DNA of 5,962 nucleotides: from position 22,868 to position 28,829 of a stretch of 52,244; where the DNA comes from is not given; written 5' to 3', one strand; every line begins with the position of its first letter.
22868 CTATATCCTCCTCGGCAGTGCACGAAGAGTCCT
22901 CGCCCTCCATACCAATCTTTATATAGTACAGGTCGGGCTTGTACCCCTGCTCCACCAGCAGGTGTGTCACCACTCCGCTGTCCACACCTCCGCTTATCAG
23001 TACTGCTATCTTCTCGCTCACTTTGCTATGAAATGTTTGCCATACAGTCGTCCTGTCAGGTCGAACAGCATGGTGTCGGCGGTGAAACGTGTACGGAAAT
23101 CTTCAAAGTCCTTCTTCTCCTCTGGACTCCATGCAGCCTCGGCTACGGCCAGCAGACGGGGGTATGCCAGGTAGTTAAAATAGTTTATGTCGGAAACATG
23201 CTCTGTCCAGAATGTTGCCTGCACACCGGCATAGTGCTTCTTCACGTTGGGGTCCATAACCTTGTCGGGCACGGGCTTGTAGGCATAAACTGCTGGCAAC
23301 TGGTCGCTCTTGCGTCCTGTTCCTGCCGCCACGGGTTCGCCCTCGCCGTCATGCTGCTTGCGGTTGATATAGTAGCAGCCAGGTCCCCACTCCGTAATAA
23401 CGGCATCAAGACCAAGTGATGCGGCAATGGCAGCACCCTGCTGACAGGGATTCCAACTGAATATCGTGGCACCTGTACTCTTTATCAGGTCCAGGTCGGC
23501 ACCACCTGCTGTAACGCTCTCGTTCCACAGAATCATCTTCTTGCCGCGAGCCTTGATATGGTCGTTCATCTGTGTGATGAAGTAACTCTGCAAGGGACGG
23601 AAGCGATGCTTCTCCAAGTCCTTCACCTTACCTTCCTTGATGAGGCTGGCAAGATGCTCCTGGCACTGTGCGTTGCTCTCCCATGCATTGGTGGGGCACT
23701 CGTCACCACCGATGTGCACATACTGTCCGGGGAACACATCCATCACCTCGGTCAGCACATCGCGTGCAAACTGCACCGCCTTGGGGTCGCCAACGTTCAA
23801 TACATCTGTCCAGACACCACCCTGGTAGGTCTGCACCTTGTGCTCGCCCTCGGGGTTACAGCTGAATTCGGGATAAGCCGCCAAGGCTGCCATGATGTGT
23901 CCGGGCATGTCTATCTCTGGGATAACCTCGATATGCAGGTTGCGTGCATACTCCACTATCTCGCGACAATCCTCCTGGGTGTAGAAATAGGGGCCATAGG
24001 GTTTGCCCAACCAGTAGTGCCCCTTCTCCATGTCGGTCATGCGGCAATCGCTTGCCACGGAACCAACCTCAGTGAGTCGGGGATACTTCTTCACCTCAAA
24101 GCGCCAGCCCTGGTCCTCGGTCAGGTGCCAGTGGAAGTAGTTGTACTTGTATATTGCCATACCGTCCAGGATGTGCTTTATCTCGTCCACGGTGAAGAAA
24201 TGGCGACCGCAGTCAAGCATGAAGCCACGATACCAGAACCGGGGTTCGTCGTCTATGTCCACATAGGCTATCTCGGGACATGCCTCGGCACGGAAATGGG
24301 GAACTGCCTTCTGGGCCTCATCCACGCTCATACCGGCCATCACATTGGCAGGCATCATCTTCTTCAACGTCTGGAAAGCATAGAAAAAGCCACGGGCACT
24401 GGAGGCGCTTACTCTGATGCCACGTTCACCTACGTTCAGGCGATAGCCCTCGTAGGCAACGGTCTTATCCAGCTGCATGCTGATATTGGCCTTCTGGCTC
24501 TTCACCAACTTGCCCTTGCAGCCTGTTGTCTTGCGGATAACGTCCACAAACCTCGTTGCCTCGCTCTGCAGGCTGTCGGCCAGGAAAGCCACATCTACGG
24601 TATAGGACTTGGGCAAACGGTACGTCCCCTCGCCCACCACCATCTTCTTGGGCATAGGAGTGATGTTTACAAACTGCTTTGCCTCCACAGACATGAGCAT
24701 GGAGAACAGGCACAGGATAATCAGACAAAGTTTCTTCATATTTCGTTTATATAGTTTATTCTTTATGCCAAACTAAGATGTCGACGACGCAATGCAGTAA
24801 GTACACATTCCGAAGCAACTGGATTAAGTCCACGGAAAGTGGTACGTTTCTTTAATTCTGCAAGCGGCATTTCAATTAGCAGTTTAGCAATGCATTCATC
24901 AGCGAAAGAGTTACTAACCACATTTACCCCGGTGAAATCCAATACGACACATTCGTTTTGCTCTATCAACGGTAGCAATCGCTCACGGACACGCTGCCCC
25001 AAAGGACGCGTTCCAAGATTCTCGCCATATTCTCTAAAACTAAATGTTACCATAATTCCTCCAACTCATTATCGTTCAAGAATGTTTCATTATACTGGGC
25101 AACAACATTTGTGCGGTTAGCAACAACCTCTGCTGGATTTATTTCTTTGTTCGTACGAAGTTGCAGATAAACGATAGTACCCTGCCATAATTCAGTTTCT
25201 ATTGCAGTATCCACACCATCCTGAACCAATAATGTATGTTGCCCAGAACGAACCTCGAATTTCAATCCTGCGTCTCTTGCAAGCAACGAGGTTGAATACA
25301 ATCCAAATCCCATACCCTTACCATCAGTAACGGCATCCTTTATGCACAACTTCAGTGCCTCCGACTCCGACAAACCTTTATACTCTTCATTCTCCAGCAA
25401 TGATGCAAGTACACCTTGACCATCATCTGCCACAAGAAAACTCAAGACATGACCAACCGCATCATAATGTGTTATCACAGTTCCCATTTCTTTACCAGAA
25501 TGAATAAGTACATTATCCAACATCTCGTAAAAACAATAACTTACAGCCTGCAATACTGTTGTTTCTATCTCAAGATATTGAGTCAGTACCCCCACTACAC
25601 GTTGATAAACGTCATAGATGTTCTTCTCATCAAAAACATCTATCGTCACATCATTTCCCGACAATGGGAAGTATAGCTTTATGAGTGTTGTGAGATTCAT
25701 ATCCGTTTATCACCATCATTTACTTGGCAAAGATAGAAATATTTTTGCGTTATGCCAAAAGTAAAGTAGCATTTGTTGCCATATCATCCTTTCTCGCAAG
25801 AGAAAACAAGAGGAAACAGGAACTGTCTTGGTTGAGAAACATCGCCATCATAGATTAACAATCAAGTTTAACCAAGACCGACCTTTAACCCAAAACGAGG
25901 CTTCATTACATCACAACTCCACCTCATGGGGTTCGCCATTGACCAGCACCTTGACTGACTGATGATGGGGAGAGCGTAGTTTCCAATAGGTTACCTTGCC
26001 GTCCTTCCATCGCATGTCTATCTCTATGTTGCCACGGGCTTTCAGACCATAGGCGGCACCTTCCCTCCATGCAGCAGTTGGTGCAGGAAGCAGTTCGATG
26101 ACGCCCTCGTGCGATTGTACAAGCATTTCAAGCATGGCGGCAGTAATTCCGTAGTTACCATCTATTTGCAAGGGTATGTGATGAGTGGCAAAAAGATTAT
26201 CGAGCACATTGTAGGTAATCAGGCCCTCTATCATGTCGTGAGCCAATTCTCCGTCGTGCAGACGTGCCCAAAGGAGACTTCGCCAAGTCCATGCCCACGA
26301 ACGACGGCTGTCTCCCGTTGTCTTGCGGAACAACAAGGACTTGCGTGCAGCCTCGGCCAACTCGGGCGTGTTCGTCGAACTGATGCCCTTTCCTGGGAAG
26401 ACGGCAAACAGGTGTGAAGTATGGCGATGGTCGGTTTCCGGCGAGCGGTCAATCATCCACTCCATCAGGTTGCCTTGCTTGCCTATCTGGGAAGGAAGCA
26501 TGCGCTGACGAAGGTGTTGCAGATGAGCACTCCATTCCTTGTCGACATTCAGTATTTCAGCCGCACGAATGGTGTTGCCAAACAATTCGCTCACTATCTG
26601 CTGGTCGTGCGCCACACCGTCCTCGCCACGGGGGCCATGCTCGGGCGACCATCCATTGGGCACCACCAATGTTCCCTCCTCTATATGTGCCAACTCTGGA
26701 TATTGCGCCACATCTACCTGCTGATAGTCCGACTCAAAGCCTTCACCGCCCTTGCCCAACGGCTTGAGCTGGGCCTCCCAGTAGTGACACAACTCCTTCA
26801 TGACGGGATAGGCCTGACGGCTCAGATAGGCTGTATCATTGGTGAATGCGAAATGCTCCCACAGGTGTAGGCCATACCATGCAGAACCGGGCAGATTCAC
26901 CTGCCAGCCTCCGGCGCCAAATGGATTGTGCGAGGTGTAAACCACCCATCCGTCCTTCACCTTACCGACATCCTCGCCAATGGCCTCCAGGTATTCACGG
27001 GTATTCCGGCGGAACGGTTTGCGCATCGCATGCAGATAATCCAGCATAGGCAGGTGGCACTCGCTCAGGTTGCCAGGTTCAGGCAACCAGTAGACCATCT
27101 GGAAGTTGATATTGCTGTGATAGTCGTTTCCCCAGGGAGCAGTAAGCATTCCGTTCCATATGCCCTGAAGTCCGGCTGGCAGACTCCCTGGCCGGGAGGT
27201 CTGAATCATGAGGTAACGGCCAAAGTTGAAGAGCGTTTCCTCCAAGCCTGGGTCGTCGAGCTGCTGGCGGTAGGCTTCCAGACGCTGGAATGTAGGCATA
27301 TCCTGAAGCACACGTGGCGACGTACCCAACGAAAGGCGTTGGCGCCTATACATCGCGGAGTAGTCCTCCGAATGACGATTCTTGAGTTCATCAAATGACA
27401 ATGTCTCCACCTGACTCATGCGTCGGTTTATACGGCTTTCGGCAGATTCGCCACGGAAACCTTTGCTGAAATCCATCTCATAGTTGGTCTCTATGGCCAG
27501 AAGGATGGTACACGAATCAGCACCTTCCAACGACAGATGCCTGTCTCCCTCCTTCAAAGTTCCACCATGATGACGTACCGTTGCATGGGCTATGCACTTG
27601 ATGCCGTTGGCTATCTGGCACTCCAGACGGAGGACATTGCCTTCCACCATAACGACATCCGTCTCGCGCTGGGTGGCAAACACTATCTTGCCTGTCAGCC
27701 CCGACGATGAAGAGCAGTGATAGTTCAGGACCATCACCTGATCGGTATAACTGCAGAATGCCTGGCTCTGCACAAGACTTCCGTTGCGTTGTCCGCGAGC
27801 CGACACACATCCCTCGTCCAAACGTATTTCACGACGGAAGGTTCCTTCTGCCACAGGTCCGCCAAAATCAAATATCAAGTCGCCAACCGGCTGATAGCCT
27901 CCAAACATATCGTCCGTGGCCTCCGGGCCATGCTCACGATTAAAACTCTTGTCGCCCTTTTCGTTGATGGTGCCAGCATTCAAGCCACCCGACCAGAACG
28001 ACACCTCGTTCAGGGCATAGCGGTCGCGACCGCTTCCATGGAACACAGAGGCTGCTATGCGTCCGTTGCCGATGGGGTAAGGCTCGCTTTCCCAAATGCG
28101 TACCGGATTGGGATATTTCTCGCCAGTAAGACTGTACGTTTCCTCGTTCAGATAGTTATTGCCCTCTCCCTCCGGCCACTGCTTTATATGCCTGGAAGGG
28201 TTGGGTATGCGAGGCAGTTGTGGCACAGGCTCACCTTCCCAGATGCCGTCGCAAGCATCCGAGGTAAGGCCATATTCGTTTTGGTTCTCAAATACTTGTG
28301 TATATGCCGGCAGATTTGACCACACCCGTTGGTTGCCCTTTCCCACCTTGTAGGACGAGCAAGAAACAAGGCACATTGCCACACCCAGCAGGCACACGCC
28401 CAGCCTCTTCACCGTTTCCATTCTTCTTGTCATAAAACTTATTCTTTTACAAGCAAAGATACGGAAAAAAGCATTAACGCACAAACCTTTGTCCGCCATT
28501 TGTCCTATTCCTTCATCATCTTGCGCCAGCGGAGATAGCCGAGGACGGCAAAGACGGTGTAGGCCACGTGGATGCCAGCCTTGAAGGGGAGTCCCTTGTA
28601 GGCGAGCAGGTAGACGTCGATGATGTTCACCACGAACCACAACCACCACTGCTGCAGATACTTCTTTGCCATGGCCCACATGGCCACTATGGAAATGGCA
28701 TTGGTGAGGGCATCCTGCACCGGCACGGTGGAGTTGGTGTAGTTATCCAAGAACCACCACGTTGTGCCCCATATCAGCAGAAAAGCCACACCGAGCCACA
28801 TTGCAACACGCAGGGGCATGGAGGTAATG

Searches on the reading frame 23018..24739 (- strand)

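Call 39: search_protein_families(library=pfam, proteins=[window:23018-24739:-], max_evalue=0.001)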
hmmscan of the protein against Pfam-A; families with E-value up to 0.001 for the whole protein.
window:23018-24739:- (573 aa): 2 families
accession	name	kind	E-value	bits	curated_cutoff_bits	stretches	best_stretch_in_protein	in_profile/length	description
PF00728.28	Glyco_hydro_20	-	1.6e-102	343.9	22.3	1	168-539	1-347/348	Glycosyl hydrolase family 20, catalytic domain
PF02838.20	Glyco_hydro_20b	-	7.4e-19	69.1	26.1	1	25-138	3-112/124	Glycosyl hydrolase family 20, domain 2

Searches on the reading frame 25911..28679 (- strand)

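Call 39: search_protein_families(library=pfam, proteins=[window:25911-28679:-], max_evalue=0.001)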
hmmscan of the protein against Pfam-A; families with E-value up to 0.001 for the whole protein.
window:25911-28679:- (922 aa): 3 families
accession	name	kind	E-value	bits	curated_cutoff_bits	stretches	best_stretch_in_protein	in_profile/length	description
PF22124.2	Glyco_hydro_95_cat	-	4.3e-127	424.9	27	1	428-853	1-408/408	Glycosyl hydrolase family 95 catalytic domain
PF14498.12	Glyco_hyd_65N_2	-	7.1e-31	108.5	27.7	1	189-402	3-233/234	Glycosyl hydrolase family 65, N-terminal domain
PF21307.2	Glyco_hydro_95_C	-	1.7e-16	60.9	27.6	1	855-915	1-61/94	Glycoside hydrolase family 95, C-terminal domain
